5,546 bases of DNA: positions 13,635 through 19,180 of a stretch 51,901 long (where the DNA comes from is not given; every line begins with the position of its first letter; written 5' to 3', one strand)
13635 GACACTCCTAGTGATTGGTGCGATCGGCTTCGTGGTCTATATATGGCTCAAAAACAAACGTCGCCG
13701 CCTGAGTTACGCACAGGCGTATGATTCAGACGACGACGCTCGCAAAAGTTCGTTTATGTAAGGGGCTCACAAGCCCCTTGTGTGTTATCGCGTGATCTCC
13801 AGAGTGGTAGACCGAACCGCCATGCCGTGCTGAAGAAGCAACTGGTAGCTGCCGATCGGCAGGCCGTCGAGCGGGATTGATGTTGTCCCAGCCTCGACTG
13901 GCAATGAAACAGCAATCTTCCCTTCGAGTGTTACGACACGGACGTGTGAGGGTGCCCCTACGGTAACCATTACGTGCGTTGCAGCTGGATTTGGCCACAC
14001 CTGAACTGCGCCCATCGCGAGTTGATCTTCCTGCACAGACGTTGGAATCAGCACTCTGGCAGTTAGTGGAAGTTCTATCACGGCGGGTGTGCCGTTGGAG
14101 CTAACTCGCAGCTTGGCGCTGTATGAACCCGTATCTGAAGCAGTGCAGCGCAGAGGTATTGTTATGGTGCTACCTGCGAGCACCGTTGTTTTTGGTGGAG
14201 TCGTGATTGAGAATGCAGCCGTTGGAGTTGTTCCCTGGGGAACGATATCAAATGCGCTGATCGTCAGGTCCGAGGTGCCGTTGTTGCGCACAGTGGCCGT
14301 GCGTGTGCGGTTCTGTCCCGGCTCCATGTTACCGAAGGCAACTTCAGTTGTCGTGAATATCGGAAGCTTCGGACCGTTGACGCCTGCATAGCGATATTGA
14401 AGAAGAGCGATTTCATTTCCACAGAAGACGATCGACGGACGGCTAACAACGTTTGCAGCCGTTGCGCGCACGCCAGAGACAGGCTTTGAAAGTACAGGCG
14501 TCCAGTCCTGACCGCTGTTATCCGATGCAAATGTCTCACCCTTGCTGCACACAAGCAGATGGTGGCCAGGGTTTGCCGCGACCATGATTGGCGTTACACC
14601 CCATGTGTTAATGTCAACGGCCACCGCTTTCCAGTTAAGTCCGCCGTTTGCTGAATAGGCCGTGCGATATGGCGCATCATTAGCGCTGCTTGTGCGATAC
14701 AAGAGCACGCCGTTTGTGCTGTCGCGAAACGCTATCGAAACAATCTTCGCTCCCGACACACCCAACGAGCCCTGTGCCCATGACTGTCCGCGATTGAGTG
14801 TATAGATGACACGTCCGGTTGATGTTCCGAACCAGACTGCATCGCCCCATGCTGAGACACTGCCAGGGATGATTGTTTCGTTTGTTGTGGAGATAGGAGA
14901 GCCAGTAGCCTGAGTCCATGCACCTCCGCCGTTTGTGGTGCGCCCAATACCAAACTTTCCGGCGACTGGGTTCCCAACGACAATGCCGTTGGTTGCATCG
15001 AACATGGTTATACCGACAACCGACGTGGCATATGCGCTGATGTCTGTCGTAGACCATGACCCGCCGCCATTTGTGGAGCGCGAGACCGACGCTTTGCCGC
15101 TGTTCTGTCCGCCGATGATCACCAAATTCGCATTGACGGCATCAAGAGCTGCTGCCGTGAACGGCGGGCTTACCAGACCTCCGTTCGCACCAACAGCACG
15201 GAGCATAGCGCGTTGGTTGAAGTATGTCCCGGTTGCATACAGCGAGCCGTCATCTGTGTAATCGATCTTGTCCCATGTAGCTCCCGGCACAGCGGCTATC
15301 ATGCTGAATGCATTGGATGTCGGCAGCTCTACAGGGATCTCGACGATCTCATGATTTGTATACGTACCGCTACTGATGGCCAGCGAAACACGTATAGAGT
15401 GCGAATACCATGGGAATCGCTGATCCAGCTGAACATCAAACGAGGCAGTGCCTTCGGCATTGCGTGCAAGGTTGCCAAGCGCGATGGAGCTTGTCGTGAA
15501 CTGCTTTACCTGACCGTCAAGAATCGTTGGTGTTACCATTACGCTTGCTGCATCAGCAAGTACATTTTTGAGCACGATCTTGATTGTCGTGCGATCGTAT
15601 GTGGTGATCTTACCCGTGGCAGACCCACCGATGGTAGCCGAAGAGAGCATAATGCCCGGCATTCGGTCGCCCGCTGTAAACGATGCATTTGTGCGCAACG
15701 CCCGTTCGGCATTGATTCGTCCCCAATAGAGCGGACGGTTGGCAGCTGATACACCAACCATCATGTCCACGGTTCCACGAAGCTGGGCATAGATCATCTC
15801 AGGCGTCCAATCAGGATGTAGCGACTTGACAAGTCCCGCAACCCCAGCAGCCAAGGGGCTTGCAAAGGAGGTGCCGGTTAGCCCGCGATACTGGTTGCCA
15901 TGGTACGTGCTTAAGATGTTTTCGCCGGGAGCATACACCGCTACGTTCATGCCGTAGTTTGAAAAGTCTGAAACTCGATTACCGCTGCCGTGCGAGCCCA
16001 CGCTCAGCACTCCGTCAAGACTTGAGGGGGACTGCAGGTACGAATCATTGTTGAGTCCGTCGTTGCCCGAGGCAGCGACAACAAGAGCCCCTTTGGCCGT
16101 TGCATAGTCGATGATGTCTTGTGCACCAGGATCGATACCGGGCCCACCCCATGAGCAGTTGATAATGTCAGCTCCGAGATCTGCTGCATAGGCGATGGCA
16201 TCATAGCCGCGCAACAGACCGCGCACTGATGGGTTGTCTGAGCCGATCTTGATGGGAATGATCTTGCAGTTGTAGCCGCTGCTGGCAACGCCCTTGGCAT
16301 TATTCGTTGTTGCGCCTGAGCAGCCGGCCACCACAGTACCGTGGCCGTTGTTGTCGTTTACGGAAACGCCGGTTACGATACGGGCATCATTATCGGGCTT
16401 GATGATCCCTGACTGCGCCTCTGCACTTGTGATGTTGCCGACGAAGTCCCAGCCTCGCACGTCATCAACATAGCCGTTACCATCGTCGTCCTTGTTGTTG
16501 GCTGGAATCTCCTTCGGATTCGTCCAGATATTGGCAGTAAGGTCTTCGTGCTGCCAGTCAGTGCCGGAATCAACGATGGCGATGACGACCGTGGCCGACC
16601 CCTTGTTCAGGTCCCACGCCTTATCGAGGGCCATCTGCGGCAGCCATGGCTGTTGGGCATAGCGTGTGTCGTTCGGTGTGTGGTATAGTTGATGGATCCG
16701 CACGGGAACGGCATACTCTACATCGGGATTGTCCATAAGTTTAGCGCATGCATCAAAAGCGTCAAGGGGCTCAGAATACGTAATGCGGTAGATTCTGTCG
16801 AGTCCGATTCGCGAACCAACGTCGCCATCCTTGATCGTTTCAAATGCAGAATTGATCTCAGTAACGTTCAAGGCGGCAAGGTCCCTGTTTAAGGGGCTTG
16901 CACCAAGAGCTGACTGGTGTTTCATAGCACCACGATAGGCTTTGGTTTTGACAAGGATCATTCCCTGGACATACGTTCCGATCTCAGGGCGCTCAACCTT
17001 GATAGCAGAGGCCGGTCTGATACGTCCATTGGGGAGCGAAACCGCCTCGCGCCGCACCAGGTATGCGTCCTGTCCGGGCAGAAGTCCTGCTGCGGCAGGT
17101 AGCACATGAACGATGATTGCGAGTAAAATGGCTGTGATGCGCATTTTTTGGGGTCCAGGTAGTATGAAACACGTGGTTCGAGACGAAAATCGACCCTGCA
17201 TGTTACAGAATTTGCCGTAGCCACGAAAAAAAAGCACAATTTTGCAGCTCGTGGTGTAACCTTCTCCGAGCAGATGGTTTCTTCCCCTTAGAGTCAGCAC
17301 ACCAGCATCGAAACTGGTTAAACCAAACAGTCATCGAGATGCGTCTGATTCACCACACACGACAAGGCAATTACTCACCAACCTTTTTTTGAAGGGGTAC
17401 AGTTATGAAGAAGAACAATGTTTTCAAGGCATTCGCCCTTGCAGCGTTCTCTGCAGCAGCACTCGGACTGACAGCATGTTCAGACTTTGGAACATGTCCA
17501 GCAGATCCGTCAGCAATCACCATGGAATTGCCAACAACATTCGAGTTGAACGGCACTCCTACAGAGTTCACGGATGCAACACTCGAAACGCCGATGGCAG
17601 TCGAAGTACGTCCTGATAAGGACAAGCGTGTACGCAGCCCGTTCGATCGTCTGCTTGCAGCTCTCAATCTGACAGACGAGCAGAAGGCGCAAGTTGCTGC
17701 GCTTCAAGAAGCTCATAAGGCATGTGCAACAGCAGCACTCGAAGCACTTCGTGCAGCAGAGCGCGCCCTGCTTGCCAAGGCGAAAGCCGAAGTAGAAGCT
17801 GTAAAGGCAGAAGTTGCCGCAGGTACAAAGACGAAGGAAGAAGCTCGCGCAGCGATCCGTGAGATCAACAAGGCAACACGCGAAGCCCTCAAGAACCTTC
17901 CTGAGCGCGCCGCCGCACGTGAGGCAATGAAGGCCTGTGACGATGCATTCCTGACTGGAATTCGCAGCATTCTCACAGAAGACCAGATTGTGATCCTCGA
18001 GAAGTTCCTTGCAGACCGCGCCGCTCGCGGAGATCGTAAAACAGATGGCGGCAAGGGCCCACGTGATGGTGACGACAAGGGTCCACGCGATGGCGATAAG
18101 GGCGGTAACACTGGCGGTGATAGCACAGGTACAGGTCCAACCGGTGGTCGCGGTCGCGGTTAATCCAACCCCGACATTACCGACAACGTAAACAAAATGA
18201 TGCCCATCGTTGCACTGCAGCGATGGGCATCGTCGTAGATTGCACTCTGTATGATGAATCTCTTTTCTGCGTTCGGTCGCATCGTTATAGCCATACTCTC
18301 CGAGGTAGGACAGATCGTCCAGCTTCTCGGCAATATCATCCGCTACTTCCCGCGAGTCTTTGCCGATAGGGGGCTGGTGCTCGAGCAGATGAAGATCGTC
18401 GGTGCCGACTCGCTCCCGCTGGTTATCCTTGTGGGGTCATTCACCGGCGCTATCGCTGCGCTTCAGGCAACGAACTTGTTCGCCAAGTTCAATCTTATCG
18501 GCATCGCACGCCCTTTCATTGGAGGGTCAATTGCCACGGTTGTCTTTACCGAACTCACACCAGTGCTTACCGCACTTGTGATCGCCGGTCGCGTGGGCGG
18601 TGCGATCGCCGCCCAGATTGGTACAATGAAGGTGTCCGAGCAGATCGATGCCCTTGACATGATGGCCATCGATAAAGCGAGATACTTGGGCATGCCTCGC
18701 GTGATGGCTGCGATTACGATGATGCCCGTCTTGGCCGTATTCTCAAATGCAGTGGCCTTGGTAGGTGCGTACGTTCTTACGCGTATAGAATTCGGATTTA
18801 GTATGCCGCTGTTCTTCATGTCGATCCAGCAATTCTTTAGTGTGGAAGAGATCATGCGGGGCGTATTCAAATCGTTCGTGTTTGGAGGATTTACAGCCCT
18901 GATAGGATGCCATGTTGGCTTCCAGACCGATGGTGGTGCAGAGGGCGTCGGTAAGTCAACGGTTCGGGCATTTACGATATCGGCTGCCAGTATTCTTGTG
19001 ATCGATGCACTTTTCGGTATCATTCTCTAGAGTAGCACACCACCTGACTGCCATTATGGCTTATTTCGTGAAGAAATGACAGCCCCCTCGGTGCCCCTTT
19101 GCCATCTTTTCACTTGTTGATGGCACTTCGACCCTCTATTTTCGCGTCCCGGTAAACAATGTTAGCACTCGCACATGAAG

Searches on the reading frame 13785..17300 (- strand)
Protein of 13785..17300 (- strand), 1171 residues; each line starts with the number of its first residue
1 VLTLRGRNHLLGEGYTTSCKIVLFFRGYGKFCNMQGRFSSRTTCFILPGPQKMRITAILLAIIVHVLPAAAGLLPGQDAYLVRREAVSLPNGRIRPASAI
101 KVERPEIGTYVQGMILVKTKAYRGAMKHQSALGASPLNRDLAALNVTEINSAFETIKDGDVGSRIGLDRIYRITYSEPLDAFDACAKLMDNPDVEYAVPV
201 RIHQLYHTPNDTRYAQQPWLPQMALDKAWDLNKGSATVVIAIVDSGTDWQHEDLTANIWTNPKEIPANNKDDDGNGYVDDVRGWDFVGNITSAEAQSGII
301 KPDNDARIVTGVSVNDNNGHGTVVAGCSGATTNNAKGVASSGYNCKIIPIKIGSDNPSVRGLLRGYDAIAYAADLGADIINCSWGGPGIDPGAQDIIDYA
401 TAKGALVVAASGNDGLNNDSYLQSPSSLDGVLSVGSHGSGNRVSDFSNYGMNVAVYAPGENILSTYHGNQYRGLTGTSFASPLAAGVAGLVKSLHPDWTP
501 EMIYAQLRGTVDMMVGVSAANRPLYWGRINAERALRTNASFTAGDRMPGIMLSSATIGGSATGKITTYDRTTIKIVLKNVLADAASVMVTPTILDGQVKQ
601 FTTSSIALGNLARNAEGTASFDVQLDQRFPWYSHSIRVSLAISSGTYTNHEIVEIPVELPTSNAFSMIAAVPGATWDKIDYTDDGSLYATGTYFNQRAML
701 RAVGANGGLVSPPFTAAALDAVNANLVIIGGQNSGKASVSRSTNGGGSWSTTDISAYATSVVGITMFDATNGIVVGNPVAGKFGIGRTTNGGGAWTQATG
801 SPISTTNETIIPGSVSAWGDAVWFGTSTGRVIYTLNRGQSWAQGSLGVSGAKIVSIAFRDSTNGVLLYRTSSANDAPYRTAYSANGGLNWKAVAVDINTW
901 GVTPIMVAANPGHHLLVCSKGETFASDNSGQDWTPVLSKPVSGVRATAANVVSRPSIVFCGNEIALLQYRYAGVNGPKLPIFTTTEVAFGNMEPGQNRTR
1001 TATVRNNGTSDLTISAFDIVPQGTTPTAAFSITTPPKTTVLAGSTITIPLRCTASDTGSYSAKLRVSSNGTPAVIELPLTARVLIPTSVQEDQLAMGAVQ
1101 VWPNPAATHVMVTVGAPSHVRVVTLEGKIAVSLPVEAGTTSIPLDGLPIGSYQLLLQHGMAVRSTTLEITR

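Call 67: search_protein_families(library=pfam, proteins=[window:13785-17300:-], max_evalue=0.00001)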
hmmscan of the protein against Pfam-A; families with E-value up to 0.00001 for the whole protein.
window:13785-17300:- (1171 aa): 3 families
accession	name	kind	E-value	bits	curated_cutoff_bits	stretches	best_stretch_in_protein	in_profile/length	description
PF00082.27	Peptidase_S8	-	1e-45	156.7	21.8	1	237-511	3-273/288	Subtilase family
PF22544.2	HYDIN_VesB_CFA65-like_Ig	-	4.3e-09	36.9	25.5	1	982-1077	5-95/100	HYDIN/CFA65/VesB-like, Ig-like domain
PF15902.12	Sortilin-Vps10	-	4.8e-06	26.1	33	0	787-898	5-117/446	Sortilin, neurotensin receptor 3,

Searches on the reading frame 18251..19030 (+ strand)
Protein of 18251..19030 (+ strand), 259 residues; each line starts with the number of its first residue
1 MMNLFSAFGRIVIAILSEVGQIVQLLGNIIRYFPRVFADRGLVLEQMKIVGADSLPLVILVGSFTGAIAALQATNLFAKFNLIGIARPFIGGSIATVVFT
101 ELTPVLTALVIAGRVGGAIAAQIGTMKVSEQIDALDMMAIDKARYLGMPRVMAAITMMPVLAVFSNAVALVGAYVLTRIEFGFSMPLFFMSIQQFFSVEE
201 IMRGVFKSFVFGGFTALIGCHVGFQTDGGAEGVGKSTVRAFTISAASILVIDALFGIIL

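Call 11: search_protein_families(library=pfam, proteins=[window:18251-19030:+], max_evalue=0.00001)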
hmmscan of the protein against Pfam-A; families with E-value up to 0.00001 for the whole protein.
window:18251-19030:+ (259 aa): 1 family
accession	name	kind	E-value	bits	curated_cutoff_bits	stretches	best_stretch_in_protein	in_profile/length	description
PF02405.21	MlaE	-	5.2e-63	212.9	22.5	1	44-256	2-210/212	Permease MlaE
